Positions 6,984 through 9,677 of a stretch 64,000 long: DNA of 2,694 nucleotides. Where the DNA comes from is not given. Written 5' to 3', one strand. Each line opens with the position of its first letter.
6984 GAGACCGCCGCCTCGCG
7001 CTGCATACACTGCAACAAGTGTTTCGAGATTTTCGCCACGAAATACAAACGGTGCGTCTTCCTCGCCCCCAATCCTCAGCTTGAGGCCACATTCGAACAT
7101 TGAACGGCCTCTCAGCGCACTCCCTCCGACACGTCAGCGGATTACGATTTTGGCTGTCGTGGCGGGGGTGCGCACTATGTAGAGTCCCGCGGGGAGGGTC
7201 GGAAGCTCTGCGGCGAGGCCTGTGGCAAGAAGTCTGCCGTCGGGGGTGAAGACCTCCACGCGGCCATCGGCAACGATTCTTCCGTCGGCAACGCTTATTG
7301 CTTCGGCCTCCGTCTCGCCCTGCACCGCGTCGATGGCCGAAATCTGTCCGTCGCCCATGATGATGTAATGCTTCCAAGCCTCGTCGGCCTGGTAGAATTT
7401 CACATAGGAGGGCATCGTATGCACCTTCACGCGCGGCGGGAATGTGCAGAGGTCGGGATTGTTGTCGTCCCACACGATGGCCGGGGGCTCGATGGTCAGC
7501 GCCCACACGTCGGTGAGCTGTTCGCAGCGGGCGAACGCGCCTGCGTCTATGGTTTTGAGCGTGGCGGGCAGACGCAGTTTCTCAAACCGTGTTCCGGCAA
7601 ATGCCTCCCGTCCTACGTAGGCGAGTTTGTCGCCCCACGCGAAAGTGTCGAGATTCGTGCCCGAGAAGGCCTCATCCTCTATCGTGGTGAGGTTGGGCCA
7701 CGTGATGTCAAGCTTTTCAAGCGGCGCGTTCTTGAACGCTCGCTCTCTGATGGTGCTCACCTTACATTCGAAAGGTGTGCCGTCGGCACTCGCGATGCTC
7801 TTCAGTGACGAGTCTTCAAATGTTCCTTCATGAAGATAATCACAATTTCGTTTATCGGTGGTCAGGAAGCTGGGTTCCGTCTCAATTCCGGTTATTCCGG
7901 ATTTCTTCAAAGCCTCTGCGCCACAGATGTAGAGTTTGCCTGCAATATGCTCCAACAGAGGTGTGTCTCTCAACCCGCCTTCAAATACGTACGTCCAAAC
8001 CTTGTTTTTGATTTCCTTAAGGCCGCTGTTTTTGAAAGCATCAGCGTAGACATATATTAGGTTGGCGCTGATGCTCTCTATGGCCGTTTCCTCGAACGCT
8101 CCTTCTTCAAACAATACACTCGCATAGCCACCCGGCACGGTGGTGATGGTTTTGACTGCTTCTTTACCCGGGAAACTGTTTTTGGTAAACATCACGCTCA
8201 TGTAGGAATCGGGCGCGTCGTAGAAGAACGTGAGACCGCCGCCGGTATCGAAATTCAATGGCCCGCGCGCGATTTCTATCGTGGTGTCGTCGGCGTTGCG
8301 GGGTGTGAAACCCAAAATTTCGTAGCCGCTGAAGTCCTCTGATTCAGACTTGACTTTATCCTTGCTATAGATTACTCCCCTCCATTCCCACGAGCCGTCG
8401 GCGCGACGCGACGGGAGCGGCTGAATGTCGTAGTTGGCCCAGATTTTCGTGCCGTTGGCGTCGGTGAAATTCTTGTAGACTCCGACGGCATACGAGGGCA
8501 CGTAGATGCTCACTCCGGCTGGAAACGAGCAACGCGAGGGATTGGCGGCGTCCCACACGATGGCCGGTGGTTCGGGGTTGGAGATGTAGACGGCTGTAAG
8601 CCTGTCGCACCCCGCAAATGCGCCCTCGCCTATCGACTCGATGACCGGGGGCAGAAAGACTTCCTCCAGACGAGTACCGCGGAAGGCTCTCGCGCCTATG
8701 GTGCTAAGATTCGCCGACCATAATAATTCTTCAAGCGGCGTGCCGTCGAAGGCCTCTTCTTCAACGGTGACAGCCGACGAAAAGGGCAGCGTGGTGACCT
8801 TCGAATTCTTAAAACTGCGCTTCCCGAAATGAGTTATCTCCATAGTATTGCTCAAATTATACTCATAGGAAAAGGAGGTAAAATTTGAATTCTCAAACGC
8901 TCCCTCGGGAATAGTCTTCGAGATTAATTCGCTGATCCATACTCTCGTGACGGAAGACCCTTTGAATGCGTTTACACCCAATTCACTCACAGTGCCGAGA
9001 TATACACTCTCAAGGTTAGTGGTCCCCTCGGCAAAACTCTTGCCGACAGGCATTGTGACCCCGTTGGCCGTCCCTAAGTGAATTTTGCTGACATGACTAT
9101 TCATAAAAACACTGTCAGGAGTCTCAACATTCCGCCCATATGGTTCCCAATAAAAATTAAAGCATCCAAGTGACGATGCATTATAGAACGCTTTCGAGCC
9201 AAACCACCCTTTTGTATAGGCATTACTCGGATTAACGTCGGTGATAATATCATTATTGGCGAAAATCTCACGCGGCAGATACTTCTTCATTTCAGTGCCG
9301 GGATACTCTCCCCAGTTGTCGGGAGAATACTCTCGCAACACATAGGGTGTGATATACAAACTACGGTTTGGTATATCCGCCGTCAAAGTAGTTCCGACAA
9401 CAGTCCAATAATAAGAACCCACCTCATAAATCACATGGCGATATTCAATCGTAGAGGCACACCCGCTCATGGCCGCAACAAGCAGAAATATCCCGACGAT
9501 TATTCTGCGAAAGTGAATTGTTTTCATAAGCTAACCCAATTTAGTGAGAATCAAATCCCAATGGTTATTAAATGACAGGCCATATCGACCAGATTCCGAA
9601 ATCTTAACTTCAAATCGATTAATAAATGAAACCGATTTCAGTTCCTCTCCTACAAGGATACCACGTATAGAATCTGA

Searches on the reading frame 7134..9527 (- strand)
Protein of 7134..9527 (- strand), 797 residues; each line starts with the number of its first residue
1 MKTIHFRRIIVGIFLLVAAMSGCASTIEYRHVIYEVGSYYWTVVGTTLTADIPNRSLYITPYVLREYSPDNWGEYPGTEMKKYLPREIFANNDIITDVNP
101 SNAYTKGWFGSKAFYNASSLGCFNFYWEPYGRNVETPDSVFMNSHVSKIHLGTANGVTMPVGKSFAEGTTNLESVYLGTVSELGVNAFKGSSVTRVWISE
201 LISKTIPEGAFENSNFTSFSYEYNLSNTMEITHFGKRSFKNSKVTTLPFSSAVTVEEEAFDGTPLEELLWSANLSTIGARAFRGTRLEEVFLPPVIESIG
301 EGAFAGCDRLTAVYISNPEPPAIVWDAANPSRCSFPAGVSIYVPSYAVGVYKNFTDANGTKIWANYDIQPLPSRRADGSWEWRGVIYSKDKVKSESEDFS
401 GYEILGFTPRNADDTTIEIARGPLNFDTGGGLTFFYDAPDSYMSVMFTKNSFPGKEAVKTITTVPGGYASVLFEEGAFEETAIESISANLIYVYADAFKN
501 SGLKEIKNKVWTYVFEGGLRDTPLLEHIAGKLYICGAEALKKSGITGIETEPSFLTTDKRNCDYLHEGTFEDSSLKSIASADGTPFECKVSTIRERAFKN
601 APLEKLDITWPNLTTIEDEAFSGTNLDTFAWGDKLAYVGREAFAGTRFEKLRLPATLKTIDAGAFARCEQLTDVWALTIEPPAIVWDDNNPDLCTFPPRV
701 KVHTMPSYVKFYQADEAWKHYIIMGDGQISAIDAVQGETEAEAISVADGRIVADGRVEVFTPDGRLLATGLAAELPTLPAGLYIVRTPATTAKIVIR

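Call 92: search_protein_families(library=padloc, proteins=[window:7134-9527:-], max_evalue=0.00001)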
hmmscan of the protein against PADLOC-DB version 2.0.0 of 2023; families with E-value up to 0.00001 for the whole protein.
window:7134-9527:- (797 aa): 0 families

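Call 93: search_protein_families(library=pfam, proteins=[window:7134-9527:-], max_evalue=0.00001)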
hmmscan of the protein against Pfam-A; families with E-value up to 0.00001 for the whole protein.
window:7134-9527:- (797 aa): 1 family
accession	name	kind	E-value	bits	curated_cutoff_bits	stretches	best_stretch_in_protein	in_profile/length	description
PF13306.12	LRR_5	-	2.4e-41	141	27.7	3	561-671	21-126/127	BspA type Leucine rich repeat region (6 copies)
